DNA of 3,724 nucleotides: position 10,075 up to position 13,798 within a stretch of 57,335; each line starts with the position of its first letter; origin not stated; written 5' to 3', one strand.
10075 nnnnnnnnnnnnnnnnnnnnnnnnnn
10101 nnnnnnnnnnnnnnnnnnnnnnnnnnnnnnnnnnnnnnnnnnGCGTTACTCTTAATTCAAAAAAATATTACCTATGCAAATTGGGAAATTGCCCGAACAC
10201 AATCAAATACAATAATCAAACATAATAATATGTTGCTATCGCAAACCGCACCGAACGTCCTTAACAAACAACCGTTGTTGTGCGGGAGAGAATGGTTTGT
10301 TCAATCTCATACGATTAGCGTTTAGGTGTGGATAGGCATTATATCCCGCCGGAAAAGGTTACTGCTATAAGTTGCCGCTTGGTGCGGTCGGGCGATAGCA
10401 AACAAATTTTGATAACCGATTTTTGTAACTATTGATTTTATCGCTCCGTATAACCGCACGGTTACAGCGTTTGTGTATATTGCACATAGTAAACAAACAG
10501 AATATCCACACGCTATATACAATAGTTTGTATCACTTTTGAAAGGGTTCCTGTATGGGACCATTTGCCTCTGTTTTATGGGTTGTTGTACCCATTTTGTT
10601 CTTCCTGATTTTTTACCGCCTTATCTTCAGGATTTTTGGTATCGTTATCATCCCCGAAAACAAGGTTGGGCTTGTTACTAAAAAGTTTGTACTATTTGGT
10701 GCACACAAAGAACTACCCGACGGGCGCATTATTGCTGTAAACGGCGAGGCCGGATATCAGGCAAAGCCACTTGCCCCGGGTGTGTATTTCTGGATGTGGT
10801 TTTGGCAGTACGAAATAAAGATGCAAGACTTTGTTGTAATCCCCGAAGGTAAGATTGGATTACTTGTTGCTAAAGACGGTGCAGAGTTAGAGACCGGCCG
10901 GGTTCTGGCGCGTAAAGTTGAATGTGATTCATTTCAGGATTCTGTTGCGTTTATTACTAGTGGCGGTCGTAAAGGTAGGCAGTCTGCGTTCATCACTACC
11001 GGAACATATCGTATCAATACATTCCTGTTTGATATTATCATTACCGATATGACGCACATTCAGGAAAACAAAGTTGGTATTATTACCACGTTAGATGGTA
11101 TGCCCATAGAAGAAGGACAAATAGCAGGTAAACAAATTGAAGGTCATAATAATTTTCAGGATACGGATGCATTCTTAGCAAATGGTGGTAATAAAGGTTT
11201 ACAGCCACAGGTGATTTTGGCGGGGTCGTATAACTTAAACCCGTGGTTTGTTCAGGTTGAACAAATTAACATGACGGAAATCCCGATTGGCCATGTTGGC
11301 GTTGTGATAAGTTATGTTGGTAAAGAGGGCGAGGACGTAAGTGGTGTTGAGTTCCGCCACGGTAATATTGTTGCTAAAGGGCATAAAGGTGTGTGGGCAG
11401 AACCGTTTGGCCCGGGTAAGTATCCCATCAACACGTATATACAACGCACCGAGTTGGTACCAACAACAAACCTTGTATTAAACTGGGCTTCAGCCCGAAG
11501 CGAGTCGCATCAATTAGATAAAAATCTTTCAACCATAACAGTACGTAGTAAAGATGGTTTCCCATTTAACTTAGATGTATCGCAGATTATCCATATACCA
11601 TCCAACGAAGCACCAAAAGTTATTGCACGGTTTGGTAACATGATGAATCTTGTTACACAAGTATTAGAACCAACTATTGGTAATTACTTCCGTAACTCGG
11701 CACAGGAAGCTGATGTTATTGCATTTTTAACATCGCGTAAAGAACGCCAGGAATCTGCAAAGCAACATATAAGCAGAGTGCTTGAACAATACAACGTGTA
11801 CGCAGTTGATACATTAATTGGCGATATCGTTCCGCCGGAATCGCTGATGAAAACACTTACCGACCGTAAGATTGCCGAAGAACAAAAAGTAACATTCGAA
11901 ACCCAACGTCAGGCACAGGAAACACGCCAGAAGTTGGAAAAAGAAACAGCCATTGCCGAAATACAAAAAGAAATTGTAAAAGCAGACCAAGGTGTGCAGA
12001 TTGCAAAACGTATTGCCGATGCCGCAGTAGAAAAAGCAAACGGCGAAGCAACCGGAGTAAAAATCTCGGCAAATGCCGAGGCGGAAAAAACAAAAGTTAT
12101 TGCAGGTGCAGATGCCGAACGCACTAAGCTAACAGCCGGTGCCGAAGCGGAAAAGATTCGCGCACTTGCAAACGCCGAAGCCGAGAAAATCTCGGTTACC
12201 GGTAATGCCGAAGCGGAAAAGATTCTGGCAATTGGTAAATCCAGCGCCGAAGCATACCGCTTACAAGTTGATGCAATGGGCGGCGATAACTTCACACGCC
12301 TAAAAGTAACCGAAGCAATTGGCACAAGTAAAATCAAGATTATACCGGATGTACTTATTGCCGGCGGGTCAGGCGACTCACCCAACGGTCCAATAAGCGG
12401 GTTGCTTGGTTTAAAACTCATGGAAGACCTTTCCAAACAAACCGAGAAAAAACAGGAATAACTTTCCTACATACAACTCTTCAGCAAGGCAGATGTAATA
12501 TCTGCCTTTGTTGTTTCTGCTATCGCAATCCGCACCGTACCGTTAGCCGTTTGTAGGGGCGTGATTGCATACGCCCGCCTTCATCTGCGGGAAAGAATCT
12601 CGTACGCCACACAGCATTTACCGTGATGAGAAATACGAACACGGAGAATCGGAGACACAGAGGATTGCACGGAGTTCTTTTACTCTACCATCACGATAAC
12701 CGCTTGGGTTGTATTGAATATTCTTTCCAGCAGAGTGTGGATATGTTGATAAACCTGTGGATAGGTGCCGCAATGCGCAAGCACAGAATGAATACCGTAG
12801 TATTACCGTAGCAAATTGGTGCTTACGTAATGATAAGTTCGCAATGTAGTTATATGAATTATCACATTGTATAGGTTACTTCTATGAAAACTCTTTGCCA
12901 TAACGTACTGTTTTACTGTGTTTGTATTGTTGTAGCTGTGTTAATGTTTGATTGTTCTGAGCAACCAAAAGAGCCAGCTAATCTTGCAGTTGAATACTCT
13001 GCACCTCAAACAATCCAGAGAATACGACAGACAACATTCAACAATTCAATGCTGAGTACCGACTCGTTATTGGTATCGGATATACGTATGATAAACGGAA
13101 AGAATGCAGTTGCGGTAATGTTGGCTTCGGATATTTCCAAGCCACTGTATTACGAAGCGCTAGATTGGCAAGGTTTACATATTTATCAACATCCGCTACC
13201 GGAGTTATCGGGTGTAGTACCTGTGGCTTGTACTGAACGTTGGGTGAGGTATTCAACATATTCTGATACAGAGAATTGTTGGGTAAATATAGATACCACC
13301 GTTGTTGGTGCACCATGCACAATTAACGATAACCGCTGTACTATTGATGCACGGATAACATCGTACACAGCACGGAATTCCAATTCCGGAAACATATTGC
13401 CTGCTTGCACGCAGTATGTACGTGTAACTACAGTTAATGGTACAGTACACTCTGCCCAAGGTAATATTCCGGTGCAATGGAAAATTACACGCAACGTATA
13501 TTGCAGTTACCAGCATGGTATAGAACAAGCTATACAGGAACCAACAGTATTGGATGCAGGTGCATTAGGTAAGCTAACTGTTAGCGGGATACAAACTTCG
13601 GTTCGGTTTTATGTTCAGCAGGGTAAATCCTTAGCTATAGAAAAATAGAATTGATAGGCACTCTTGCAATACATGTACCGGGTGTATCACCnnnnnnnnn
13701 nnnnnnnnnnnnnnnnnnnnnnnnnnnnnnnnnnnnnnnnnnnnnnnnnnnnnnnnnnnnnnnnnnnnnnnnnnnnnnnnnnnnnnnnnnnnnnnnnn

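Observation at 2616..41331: MITE family with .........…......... terminal inverted repeats: at least 8 copies in 57 kb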

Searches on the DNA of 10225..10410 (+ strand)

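Call 96: search_dna_similar(query=window:10225-10410:+, collection=phages, mode=distant, max_evalue=0.01, max_rows=10)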
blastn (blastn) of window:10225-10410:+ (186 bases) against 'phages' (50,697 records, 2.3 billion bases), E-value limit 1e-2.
No match.

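Call 97: search_dna_similar(query=window:10225-10410:+, collection=plasmids, mode=distant, max_evalue=0.01, max_rows=10)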
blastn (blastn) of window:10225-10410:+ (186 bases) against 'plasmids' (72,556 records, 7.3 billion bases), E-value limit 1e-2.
No match.
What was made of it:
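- Tried and rejected: BLAST of a full element against annotated phages and plasmids gave no match (calls 96, 97).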

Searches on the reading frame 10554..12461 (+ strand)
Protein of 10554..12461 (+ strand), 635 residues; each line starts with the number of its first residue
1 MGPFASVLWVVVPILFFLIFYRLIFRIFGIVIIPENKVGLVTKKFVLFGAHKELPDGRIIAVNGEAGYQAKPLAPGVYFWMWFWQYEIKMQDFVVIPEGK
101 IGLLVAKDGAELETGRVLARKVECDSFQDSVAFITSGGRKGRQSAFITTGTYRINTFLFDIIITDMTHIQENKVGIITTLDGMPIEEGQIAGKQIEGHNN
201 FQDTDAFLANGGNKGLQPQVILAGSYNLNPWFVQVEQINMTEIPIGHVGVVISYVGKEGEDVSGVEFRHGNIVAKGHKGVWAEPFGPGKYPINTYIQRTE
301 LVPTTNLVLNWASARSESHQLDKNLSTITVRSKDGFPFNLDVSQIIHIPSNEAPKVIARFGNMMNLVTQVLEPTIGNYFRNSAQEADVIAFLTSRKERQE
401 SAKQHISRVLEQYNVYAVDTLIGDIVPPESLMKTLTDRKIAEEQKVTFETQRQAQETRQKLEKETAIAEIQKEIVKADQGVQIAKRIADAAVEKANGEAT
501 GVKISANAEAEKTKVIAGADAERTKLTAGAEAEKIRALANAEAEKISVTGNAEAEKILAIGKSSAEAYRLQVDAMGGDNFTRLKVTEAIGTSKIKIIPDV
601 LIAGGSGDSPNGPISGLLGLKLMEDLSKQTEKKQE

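Call 34: find_homologous_proteins(query=window:10554-12461:+, max_evalue=1e-30)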
Query window:10554-12461:+ (635 aa): 8000 proteins with E <= 1e-30 among 8000 candidates; the best 120 are listed.
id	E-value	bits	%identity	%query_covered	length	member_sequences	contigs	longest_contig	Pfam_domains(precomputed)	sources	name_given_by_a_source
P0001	0.0e+0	1307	92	99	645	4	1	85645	PF01145.32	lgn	-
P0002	0.0e+0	1278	89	100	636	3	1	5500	PF01145.32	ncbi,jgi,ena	jgi:uncharacterized membrane protein YqiK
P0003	0.0e+0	1267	88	99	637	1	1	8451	PF01145.32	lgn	-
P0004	0.0e+0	1265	88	99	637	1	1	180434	PF01145.32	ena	-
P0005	0.0e+0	1231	88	100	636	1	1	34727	PF01145.32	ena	-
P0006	0.0e+0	1182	82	99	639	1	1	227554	PF01145.32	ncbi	-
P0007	0.0e+0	1176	84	97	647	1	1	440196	PF01145.32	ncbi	-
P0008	0.0e+0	1172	82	98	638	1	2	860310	PF01145.32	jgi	jgi:uncharacterized membrane protein YqiK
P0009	0.0e+0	1170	81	99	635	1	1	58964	PF01145.32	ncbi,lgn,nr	ncbi:MAG: flotillin family protein [Candidatus Kapabacteria bacterium]|nr:flotillin family protein [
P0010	0.0e+0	1137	80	98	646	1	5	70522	PF01145.32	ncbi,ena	-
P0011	0.0e+0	1136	80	97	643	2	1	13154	PF01145.32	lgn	-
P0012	0.0e+0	1135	80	98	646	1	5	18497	PF01145.32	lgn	-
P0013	0.0e+0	1131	78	100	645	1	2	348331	PF01145.32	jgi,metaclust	metaclust:\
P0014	0.0e+0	1129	80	97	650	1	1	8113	PF01145.32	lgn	-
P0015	0.0e+0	1122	80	96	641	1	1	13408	PF01145.32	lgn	-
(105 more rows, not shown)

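Call 35: find_encoding_contigs(protein=P0001, flank=10000, max_places=2)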
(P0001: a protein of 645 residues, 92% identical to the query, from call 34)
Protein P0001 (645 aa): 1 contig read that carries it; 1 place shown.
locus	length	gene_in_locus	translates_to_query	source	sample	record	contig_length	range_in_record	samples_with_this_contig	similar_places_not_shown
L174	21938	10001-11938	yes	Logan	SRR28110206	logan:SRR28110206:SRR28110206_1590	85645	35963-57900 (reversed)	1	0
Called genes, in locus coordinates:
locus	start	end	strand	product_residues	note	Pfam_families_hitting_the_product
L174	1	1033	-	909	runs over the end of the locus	PF00092:VWA, PF13519:VWA_2 (faint), PF13620:CarboxypepD_reg (faint), PF00691:OmpA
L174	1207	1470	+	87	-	-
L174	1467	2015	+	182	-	-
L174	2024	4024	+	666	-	PF07715:Plug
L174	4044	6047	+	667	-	PF07715:Plug, PF00593:TonB_dep_Rec_b-barrel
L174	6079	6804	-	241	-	PF01553:Acyltransferase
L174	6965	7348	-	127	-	PF00165:HTH_AraC (faint), PF12833:HTH_18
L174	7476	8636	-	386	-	PF13385:Laminin_G_3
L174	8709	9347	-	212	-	PF04542:Sigma70_r2, PF08281:Sigma70_r4_2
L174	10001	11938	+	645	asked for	PF01145:Band_7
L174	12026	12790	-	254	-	PF18197:TTHB210-like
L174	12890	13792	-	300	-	PF00034:Cytochrom_C (faint), PF13442:Cytochrome_CBB3 (faint)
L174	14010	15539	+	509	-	PF12895:ANAPC3 (faint)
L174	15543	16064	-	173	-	PF21820:DUF6886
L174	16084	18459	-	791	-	-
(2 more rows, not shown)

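Call 36: find_encoding_contigs(protein=P0004, flank=10000, max_places=2)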
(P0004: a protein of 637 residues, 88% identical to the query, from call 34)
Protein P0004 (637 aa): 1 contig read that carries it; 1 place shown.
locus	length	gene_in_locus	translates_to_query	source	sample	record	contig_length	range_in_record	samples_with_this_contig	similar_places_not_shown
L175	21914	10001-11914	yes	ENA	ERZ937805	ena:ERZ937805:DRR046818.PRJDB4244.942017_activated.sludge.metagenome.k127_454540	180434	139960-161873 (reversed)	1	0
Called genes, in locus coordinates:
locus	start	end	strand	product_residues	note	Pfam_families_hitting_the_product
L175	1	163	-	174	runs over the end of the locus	PF18935:DUF5683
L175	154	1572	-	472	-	PF00149:Metallophos, PF01042:Ribonuc_L-PSP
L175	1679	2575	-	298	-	PF05448:AXE1 (faint), PF02129:Peptidase_S15, PF00561:Abhydrolase_1 (faint), PF00326:Peptidase_S9, PF01738:DLH (weak), PF12146:Hydrolase_4 (faint)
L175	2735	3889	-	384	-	PF00696:AA_kinase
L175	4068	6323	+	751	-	PF00580:UvrD-helicase, PF13245:AAA_19, PF13604:AAA_30 (faint), PF01443:Viral_helicase1 (faint), PF13361:UvrD_C, PF13538:UvrD_C_2, PF21196:PcrA_UvrD_tudor (weak)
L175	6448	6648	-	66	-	-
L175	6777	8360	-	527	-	PF00270:DEAD, PF04851:ResIII (weak), PF00271:Helicase_C, PF25399:DeaD_dimer, PF03880:DbpA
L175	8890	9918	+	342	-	PF00515:TPR_1 (faint), PF07719:TPR_2 (faint)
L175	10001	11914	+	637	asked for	PF01145:Band_7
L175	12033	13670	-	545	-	PF18962:Por_Secre_tail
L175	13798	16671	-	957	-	PF24316:Tli3 (faint), PF02012:BNR (faint), PF21471:Reelin_subrepeat-B (faint), PF13088:BNR_2 (weak), PF18962:Por_Secre_tail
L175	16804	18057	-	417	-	PF13439:Glyco_transf_4, PF13579:Glyco_trans_4_4, PF00534:Glycos_transf_1 (weak), PF13692:Glyco_trans_1_4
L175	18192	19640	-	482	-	PF18990:DUF5723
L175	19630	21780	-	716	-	-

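Call 37: find_encoding_contigs(protein=P0007, flank=10000, max_places=2)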
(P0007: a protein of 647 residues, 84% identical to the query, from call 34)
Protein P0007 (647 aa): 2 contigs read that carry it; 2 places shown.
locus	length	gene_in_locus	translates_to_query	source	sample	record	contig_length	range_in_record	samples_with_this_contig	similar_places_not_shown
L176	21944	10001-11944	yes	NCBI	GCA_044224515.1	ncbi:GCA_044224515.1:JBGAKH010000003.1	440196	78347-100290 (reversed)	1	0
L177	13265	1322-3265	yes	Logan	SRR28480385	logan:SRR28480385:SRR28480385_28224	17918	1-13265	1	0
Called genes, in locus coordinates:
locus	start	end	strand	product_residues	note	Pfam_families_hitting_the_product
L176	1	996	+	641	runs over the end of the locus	PF00691:OmpA (weak)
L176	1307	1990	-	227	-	PF08713:DNA_alkylation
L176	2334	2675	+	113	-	PF00403:HMA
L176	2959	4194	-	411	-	PF04101:Glyco_tran_28_C, PF06722:EryCIII-like_C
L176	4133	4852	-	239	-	PF18916:Lycopene_cyc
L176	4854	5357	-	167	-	PF04116:FA_hydroxylase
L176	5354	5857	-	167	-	-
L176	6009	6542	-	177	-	-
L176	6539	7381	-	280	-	PF00494:SQS_PSY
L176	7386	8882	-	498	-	PF00070:Pyr_redox (faint), PF00890:FAD_binding_2 (weak), PF01134:GIDA (faint), PF01266:DAO, PF07992:Pyr_redox_2 (weak), PF12831:FAD_oxidored (weak), PF13450:NAD_binding_8, PF01593:Amino_oxidase, +2 more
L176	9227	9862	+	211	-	PF00578:AhpC-TSA, PF08534:Redoxin, PF10417:1-cysPrx_C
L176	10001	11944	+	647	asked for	PF01145:Band_7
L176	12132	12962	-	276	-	PF03476:MOSC_N, PF03473:MOSC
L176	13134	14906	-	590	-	PF00664:ABC_membrane, PF02463:SMC_N (faint), PF00005:ABC_tran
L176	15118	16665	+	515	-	-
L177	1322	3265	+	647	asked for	PF01145:Band_7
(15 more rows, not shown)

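Call 39: find_encoding_contigs(protein=P0002, flank=10000, max_places=3)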
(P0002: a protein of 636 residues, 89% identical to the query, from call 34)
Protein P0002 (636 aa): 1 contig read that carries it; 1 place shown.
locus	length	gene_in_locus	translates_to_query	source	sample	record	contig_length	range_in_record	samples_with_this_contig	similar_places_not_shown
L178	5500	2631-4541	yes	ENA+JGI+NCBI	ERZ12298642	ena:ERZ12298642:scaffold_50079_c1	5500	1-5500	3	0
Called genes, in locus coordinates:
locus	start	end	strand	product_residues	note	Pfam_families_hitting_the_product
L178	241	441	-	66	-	-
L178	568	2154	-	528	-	PF00270:DEAD, PF00271:Helicase_C, PF25399:DeaD_dimer, PF03880:DbpA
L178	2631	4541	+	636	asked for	PF01145:Band_7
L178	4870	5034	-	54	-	-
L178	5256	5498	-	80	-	?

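Call 40: find_encoding_contigs(protein=P0005, flank=10000, max_places=2)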
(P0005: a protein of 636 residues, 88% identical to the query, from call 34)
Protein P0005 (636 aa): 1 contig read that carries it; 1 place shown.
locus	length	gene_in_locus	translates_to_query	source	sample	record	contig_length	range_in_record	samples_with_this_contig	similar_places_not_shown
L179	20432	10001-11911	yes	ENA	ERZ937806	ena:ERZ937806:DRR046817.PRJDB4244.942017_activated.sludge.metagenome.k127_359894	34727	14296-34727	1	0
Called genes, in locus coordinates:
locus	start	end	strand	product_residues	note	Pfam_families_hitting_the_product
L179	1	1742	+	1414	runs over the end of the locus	PF00092:VWA, PF13519:VWA_2, PF15780:ASH (faint), PF22067:Cep192_D3 (faint), PF22073:Cep192_D4 (faint), PF22544:HYDIN_VesB_CFA65-like_Ig (faint), PF18962:Por_Secre_tail (weak)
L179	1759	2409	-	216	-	PF02698:DUF218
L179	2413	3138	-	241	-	PF13852:DUF4197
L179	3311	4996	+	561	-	PF00916:Sulfate_transp, PF01740:STAS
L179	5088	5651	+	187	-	PF04542:Sigma70_r2, PF08281:Sigma70_r4_2, PF04545:Sigma70_r4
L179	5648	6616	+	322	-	-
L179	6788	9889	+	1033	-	PF12371:TMEM131_like_N (faint), PF22073:Cep192_D4 (weak), PF22067:Cep192_D3 (faint), PF15780:ASH (weak), PF22073:Cep192_D4 (weak), PF22544:HYDIN_VesB_CFA65-like_Ig, PF24507:Ig_CFAP65_4th (weak)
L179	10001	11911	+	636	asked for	PF01145:Band_7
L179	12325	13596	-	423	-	PF03600:CitMHS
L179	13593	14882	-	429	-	PF04087:DUF389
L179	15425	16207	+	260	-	PF00378:ECH_1, PF16113:ECH_2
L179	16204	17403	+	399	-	PF01551:Peptidase_M23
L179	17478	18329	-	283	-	-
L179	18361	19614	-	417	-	-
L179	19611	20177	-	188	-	PF04542:Sigma70_r2, PF08281:Sigma70_r4_2, PF04545:Sigma70_r4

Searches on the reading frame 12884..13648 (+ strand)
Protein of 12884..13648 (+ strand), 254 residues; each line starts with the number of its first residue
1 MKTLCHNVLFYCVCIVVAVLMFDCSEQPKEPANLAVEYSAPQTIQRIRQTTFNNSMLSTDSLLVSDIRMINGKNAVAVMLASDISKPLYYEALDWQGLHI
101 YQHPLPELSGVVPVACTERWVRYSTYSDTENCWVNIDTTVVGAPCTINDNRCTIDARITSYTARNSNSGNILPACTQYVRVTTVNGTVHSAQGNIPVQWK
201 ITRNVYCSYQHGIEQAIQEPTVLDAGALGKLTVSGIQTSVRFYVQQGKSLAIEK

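Call 42: search_protein_families(library=pfam, proteins=[window:12884-13648:+], max_evalue=0.001)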
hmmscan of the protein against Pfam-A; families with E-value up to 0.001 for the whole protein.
window:12884-13648:+ (254 aa): 0 families
